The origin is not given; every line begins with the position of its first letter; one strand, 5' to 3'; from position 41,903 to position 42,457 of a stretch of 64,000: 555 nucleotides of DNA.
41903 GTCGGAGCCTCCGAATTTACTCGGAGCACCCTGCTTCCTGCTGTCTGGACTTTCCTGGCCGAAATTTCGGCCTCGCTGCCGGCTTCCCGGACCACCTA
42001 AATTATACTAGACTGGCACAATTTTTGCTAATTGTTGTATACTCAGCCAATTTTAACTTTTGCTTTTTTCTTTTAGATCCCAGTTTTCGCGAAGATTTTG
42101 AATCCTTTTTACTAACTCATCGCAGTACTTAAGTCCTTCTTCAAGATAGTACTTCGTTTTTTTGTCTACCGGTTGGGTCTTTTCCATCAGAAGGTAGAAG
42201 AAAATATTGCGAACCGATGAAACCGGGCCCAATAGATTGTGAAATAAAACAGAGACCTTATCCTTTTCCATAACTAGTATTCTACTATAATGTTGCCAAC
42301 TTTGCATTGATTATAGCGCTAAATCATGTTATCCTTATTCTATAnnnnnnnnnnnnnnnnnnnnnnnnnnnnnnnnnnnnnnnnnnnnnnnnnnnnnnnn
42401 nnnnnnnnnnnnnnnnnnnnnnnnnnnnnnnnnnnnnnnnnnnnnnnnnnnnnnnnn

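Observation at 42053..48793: Possible multi-step phosphorelay: orphan DHp-only mini-protein, three receiver-only regulators and two kinases clustered with no DNA-binding output domain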

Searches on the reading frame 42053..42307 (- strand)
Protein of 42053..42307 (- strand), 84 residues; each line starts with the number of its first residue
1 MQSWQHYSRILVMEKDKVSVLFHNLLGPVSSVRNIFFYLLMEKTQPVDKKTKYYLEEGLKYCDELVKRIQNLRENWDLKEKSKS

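Call 3: search_protein_families(library=pfam, proteins=[window:42053-42307:-], max_evalue=1)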
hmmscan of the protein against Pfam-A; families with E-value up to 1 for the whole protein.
window:42053-42307:- (84 aa): 1 family
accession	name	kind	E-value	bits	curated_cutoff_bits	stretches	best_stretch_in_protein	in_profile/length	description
PF11781.13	Zn_ribbon_RRN7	-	0.059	13.5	27.1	1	51-64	13-26/32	Zinc-finger of RNA-polymerase I-specific TFIIB, Rrn7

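Call 9: find_homologous_proteins(query=window:42056-42271:-, max_evalue=10)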
Query seq(72 aa) (72 aa): 1 proteins with E <= 10 among 1 candidates.
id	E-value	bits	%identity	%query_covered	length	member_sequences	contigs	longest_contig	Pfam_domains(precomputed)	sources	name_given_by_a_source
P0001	1.6e-40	153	100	100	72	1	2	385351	-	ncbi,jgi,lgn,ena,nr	ncbi:MAG TPA: hypothetical protein VMW41_01905 [Candidatus Bathyarchaeia archaeon]|nr:hypothetical p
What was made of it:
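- It is short, Pfam finds nothing in the window protein (call 3), and it is annotated only as hypothetical (call 9).
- Tried and rejected: The word-indexed protein search with the single sequence found only the protein itself (call 9).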

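Call 10: find_encoding_contigs(protein=P0001, flank=10000)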
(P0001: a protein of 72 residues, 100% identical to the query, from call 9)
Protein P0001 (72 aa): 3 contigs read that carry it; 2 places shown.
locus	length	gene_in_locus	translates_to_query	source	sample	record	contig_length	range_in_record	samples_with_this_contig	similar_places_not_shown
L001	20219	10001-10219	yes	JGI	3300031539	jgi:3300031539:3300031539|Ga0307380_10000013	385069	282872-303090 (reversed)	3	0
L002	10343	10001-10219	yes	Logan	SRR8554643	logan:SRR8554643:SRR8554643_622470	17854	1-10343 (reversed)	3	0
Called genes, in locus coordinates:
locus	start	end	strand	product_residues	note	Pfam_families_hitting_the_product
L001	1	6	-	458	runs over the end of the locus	-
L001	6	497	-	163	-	-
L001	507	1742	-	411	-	PF28597:T2SSF_N, PF00482:T2SSF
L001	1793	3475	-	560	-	PF05157:MshEN, PF00437:T2SSE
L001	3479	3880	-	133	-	PF00072:Response_reg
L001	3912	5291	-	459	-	PF00512:HisKA, PF02518:HATPase_c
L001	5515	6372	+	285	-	PF13489:Methyltransf_23, PF13847:Methyltransf_31, PF08241:Methyltransf_11, PF08242:Methyltransf_12, PF13649:Methyltransf_25, PF01739:CheR (weak)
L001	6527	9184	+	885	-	PF13492:GAF_3 (faint), PF01590:GAF, PF13185:GAF_2, PF00512:HisKA, PF02518:HATPase_c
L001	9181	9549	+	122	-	PF00072:Response_reg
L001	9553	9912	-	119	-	PF00072:Response_reg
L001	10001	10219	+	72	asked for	-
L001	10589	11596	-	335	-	PF01594:AI-2E_transport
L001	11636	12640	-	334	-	PF01715:IPPT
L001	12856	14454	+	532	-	PF00753:Lactamase_B, PF12706:Lactamase_B_2, PF22505:RNase_J_b_CASP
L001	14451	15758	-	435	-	PF00919:UPF0004, PF04055:Radical_SAM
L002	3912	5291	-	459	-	PF00512:HisKA, PF02518:HATPase_c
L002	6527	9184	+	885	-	PF13492:GAF_3 (faint), PF01590:GAF, PF13185:GAF_2, PF00512:HisKA, PF02518:HATPase_c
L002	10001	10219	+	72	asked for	-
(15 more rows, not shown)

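Call 17: search_protein_representatives(protein=window:42056-42271:-)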
Query: 72 residues. Proteins with E-value up to 0.001 (for the whole library): 8; up to 1e-10: 5; up to 1e-30: 0. The best 8 are listed.
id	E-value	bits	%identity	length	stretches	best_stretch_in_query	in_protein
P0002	9.7e-19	82.7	59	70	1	2-65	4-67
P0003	1.0e-18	82.7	58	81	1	3-66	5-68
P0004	1.5e-15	72.7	45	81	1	3-66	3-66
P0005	8.6e-13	64.0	49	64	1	1-63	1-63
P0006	1.3e-11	60.3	48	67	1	1-62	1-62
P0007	3.7e-08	49.3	45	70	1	2-66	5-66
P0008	4.0e-08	49.2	45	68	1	1-67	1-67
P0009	2.0e-04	37.5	43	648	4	39-59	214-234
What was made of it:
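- Tried and rejected: The family appeared only in the exhaustive HMMER search (call 17).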

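Call 20: search_solved_structures(query=A1, max_evalue=10, show_alignments=4)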
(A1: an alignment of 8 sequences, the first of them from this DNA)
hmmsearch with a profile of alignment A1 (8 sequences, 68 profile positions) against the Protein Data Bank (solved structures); distinct sequences matched with E-value up to 10: 9.
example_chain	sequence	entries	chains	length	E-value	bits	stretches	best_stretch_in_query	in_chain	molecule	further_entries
2ksd_A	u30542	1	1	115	0.64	13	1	6-62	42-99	Aerobic respiration control sensor protein arcB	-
2e54_A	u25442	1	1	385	0.66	12.9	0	41-65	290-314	Acetylornithine aminotransferase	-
2ord_A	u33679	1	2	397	0.68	12.9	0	41-65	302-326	Acetylornithine aminotransferase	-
5kb2_A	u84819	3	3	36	0.79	12.7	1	40-66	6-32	Zn(II)(H2O)(GRAND Coil Ser-L12AL16C)3- | Hg(II)(GRAND CoilSerL12AL16C)3- | Pb(II)(GRAND CoilSerL12AL16C)3-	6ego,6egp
5tgw_A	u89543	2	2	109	0.91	12.5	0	34-63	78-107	PS1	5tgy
7jh6_A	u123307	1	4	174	1.6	11.7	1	37-67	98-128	Two-domain di-Zn(II) and porphyrin-binding protein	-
6xf1_A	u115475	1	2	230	1.8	11.5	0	41-66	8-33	Nesprin-2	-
7jrq_A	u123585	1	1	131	2.1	11.3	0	44-67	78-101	MPP1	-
9cfs_A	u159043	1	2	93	4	10.4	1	34-65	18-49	Long regulatory protein rop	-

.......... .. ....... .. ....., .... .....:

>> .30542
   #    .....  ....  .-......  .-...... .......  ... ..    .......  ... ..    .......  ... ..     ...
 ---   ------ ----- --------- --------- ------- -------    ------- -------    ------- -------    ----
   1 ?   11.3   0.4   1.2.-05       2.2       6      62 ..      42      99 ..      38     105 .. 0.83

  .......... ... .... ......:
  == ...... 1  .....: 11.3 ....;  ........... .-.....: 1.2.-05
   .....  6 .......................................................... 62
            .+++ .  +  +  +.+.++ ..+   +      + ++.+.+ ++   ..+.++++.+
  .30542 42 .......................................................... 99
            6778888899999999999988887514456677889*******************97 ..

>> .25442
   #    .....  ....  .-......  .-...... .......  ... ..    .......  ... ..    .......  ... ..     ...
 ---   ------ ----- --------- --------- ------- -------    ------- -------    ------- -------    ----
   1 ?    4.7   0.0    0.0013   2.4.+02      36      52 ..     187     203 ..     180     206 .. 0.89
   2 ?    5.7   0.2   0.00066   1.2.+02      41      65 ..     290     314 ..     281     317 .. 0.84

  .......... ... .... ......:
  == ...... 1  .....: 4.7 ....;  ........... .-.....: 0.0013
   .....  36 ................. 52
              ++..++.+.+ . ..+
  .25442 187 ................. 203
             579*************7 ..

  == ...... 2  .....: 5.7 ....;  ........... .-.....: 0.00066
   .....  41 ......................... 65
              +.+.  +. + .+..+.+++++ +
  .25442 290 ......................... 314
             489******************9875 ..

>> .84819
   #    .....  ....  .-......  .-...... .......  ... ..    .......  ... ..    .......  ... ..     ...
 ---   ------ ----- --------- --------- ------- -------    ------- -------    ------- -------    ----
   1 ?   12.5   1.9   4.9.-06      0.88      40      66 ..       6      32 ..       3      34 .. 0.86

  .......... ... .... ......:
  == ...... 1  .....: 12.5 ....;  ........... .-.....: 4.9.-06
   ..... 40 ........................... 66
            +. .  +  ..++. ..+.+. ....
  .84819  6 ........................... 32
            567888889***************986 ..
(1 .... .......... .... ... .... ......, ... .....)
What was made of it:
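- Tried and rejected: A profile search of PDB sequences with the family found no kinase and nothing significant (best E 0.64, an ArcB fragment out of register) (call 20).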

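Call 21: search_protein_families(library=pfam, alignment_id=A1, max_evalue=10)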
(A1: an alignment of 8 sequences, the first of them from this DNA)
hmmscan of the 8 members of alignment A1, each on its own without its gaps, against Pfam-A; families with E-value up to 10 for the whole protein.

A. member 1, seq(72 aa): 1 family
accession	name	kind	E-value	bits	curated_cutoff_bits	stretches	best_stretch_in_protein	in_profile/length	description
PF11781.13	Zn_ribbon_RRN7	-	0.046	13.8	27.1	1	38-52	12-26/32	Zinc-finger of RNA-polymerase I-specific TFIIB, Rrn7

B. families by the number of members that match (of 8 scanned): 19 families
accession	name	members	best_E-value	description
PF00512.31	HisKA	4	0.00017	His Kinase A (phospho-acceptor) domain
PF24704.1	DUF7667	2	0.0024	Family of unknown function (DUF7667)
PF21115.3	UBA_BRSK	2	0.032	BRSK1/2 UBA domain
PF24305.1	P8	2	0.071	Probiotic-derived P8 protein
PF14355.11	Abi_C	2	0.088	Abortive infection C-terminus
PF05130.17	FlgN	1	0.011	FlgN protein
PF01337.24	Barstar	1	0.023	Barstar (barnase inhibitor)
PF13270.11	CCDC28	1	0.025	Coiled-coil domain-containing protein 28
PF11781.13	Zn_ribbon_RRN7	1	0.046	Zinc-finger of RNA-polymerase I-specific TFIIB, Rrn7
PF14335.11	DUF4391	1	0.052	Domain of unknown function (DUF4391)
PF00834.25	Ribul_P_3_epim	1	0.056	Ribulose-phosphate 3 epimerase family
PF08757.17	CotH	1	0.059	CotH kinase protein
PF12732.12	YtxH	1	0.082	YtxH-like protein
PF18982.5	JetA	1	0.087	Wadjet protein JetA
PF00806.25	PUF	1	0.11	Pumilio-family RNA binding repeat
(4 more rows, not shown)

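Call 22: find_homologous_proteins(query=A1, max_evalue=0.01)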
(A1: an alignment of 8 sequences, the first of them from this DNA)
Query A1 (8 sequences) (72 aa, profile of the alignment): 18 proteins with E <= 0.01 among 393 candidates.
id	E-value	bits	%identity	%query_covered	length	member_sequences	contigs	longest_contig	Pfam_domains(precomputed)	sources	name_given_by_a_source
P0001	4.9e-32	127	100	100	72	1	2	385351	-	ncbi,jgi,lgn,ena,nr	ncbi:MAG TPA: hypothetical protein VMW41_01905 [Candidatus Bathyarchaeia archaeon]|nr:hypothetical p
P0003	9.9e-31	123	61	85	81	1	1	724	-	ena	-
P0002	1.0e-30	123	59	89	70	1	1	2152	-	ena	-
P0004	2.8e-30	122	46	90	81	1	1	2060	-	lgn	-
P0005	1.2e-27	113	49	88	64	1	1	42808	-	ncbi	-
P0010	2.7e-27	112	49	88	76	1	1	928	-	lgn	-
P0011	2.9e-27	112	46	88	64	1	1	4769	-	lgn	-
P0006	1.2e-26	110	49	85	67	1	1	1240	-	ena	-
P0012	2.0e-26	109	49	88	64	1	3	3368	-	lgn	-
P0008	2.1e-26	109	44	94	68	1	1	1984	-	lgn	-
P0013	9.2e-26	107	43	88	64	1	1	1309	-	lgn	-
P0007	2.5e-25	106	43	97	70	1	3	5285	-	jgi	-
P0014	2.8e-25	106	63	75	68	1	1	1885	-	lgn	-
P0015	2.3e-24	103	48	85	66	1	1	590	-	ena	-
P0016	2.7e-24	102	48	89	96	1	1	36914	-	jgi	jgi:hypothetical protein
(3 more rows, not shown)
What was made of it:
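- There are seven 50%-identity clusters and 18 90%-identity clusters of 64-96-aa homologues (calls 17, 22).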

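Call 23: find_encoding_contigs(protein=P0005, flank=8000, max_places=2)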
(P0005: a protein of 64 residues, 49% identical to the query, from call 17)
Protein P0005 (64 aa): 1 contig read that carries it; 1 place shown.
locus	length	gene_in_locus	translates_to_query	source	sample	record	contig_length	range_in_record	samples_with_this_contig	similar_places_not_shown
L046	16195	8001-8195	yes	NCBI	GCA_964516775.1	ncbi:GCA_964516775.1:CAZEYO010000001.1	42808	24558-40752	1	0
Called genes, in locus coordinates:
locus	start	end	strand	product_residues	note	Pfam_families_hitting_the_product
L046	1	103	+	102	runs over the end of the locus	-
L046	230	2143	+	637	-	PF00694:Aconitase_C, PF00330:Aconitase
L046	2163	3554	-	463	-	-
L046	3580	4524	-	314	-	PF01300:Sua5_yciO_yrdC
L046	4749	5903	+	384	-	-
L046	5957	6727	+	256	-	-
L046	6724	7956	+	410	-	-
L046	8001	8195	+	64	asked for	-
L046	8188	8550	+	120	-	PF00072:Response_reg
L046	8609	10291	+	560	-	PF05157:MshEN, PF00437:T2SSE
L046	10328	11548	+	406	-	PF28597:T2SSF_N, PF00482:T2SSF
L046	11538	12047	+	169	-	-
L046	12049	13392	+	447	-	-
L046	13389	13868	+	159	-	-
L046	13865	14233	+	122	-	-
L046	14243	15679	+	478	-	PF11104:PilM_2, PF05137:PilN (weak)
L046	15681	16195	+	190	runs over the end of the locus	-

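Call 24: find_encoding_contigs(protein=P0016, flank=8000, max_places=2)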
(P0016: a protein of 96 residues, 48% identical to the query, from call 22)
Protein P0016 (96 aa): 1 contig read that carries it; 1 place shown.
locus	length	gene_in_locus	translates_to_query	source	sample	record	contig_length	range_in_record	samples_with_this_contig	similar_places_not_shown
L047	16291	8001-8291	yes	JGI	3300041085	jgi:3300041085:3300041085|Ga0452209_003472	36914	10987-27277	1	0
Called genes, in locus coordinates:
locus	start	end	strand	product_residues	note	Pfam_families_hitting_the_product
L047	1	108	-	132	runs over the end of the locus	-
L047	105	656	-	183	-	-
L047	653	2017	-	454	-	-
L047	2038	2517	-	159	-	-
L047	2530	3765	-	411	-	PF28597:T2SSF_N, PF00482:T2SSF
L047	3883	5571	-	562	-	PF05157:MshEN, PF00437:T2SSE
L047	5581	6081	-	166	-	PF00072:Response_reg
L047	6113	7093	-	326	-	PF00512:HisKA, PF02518:HATPase_c, PF13581:HATPase_c_2 (weak)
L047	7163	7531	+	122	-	PF00072:Response_reg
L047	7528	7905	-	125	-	PF00072:Response_reg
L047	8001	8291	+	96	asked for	-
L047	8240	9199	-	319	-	PF02673:BacA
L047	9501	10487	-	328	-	PF01594:AI-2E_transport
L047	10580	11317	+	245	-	PF05050:Methyltransf_21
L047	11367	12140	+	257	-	PF01066:CDP-OH_P_transf (weak)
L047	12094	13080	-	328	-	PF01715:IPPT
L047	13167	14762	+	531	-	PF00753:Lactamase_B, PF12706:Lactamase_B_2, PF22505:RNase_J_b_CASP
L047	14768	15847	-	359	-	PF00919:UPF0004, PF04055:Radical_SAM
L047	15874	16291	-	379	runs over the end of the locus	PF13784:Fic_N, PF02661:Fic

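Call 25: find_encoding_contigs(protein=P0007, flank=8000, max_places=2)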
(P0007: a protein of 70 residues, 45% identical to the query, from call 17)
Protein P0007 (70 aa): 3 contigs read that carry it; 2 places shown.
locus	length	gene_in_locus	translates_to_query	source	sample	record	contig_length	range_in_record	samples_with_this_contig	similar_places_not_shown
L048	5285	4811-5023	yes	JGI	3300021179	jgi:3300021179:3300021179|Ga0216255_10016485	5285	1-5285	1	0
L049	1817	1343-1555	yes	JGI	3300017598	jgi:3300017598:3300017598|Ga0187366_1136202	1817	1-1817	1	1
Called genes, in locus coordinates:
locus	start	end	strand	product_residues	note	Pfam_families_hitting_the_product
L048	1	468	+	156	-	?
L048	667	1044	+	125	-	-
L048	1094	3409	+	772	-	-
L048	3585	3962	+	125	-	PF02518:HATPase_c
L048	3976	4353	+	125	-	PF00072:Response_reg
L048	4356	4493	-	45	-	-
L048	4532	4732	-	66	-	-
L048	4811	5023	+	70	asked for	-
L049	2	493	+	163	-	PF02518:HATPase_c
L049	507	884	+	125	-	PF00072:Response_reg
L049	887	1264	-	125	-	PF00072:Response_reg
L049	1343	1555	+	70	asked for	-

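Call 28: find_related_loci(query=A2, collection=metagenome_contigs, flank=7000)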
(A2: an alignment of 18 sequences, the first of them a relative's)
Query A2 (72 aa) in metagenome_contigs; peptide patterns used: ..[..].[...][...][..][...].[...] (x = any residue, [..] = any of these).
121 stretches matched a pattern; 1 encode a relative of the query (tblastn E <= 1e-3); 1 distinct loci.
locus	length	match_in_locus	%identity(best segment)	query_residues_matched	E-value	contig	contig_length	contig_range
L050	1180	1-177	58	7-65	8e-25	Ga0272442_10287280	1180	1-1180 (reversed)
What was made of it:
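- Tried and rejected: A metagenome_contigs scan with the family alignment added only one short locus (L050, call 28).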

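Call 30: find_encoding_contigs(protein=P0011, flank=6000, max_places=2)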
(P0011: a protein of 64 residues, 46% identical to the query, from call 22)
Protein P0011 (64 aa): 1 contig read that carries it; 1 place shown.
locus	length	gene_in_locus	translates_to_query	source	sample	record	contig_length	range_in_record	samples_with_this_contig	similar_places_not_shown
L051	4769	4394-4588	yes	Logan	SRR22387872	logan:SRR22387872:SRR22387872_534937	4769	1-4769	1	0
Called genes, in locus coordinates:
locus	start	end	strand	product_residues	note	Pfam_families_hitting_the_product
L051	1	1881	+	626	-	?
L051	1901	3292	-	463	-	PF00682:HMGL-like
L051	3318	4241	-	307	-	PF01300:Sua5_yciO_yrdC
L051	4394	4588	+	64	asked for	-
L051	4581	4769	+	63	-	?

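Call 31: find_encoding_contigs(protein=P0012, flank=6000, max_places=2)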
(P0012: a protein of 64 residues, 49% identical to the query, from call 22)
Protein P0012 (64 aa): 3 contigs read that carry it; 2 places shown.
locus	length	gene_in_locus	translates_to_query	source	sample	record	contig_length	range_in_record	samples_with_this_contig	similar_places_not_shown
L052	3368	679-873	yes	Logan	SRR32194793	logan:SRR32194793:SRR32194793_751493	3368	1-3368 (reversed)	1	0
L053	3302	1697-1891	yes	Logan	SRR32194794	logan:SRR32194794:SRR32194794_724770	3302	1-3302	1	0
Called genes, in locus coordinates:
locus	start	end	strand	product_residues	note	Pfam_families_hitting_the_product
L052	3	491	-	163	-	?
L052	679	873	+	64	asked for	-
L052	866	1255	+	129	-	PF00072:Response_reg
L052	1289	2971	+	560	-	PF05157:MshEN, PF00437:T2SSE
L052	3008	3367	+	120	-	?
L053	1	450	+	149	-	?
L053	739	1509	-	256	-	PF20803:PaaX_M, PF08223:PaaX_C (weak)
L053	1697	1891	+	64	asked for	-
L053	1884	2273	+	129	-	PF00072:Response_reg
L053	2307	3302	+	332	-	?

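Call 32: find_encoding_contigs(protein=P0002, flank=6000, max_places=2)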
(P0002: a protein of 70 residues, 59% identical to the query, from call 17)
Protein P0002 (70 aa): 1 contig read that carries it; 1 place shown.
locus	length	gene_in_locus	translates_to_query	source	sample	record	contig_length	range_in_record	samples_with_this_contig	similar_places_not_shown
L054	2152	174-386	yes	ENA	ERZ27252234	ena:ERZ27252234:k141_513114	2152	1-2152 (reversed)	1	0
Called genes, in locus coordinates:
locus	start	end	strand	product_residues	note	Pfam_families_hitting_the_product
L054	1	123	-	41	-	?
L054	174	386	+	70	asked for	-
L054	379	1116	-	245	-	PF02673:BacA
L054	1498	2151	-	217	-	?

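Call 33: find_encoding_contigs(protein=P0004, flank=6000, max_places=2)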
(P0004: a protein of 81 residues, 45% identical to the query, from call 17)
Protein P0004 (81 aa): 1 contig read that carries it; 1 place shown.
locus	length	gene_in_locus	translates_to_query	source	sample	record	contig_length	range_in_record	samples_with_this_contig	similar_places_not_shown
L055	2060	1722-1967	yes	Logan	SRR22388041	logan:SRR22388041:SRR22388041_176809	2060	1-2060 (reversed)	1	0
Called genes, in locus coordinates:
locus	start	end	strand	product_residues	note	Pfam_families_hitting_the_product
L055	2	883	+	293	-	?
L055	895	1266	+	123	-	PF00072:Response_reg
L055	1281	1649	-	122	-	PF00072:Response_reg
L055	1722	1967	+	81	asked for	-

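Call 34: predict_structure(alignment_id=A2)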
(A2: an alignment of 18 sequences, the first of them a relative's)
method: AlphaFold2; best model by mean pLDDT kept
length: 72 residues; sequences in the alignment: 18
mean_pLDDT: 92.1   pTM: 0.72
mean pLDDT of the five models: 92.1, 91.4, 90.0, 73.6, 67.1
residues with pLDDT >= 90: 53; 70-90: 15; 50-70: 4; < 50: 0
segments of 3 or more residues with pLDDT < 50: none
pLDDT, mean of each block of 10 residues (from residue 1): 82 95 95 94 98 96 88 73
secondary structure, 60 per line:
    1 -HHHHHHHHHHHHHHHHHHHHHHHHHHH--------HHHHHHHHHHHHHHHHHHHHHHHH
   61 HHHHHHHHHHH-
elements in order: H2-28 H37-71
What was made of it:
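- On HisKA / DHp domain (Pfam PF00512): AF2 with the 18-sequence alignment gives helices 2-28 and 37-71, pLDDT 92.1, pTM 0.72 (call 34).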

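Call 37: fold_search(model_id=the predicted structure, library=pdb)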
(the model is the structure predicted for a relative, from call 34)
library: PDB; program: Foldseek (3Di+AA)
matches with E <= 10: 285; with E <= 0.001: 0
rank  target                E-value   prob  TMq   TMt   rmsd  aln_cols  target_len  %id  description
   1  7n0e_B                3.6e-01  0.99  0.65  0.25   1.5        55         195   20  Co-complex of the histidine kinase region of RetS and the dimerization and histidine phosphotransfer domain of GacS (released 2022-03-09)
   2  7y6c_A                3.8e-01  0.99  0.68  0.68   1.9        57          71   19  Crystal structure of the EscE/EsaG/EsaH complex (released 2022-07-20)
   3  8a7h_A                4.4e-01  0.93  0.65  0.15   3.2        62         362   22  Crystal structure of a chimeric LOV-Histidine kinase SB2F1-I66R mutant (light state; asymmetrical variant, trigonal fo (released 2024-01-10)
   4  8a3u                  4.7e-01  0.91  0.62  0.14   3.4        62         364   22  Crystal structure of a chimeric LOV-Histidine kinase SB2F1 (symmetrical variant, trigonal form with short c-axis) (released 2023-12-20)
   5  8a52_A                5.0e-01  0.90  0.59  0.14   3.2        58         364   24  Crystal structure of a chimeric LOV-Histidine kinase SB2F1 (asymmetrical variant, trigonal form with long c-axis) (released 2023-12-27)
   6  8a7f_B                5.0e-01  0.90  0.61  0.14   3.5        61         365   23  Crystal structure of a chimeric LOV-Histidine kinase SB2F1-I66R mutant (asymmetrical variant, trigonal form with long  (released 2024-01-10)
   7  4mt8_A                6.6e-01  0.95  0.67  0.49   2.0        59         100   17  Structure of the ERS1 dimerization and histidine phosphotransfer domain from Arabidopsis thaliana (released 2014-10-01)
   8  4mtx_A                7.6e-01  0.94  0.67  0.52   1.7        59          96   17  Structure of the ERS1 dimerization and histidine phosphotransfer domain from Arabidopsis thaliana (released 2014-10-01)
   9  8a6x_B                7.6e-01  0.84  0.61  0.14   3.5        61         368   23  Crystal structure of a chimeric LOV-Histidine kinase SB2F1 (asymmetrical variant, trigonal form with long c axis) (released 2024-01-10)
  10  6dk7_F                8.1e-01  0.92  0.65  0.23   1.9        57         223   19  RetS histidine kinase region with cobalt (released 2019-03-20)
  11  7y6b_D                8.7e-01  0.96  0.63  0.63   1.3        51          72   20  Crystal structure of the EscE/EsaH complex (released 2022-07-20)
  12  6dk7_H                8.7e-01  0.93  0.67  0.23   1.6        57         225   19  RetS histidine kinase region with cobalt (released 2019-03-20)
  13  8a7f_A                8.7e-01  0.82  0.62  0.14   3.4        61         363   23  Crystal structure of a chimeric LOV-Histidine kinase SB2F1-I66R mutant (asymmetrical variant, trigonal form with long  (released 2024-01-10)
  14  4mt8_B                9.3e-01  0.95  0.77  0.59   2.1        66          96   17  Structure of the ERS1 dimerization and histidine phosphotransfer domain from Arabidopsis thaliana (released 2014-10-01)
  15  4mtx_C                9.3e-01  0.94  0.67  0.51   1.7        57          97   18  Structure of the ERS1 dimerization and histidine phosphotransfer domain from Arabidopsis thaliana (released 2014-10-01)
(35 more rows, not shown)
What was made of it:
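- Closest known: RetS-GacS DHp heterodimer. Same: RetS/GacS is the top structural neighbour (call 37).
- The AF2 hairpin has pLDDT 92, and the top Foldseek PDB neighbours are the DHp domains of RetS, GacS, ERS1, YF1-type kinases and HK853 (calls 34, 37). The best structural neighbour is the RetS/GacS DHp co-complex (call 37).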
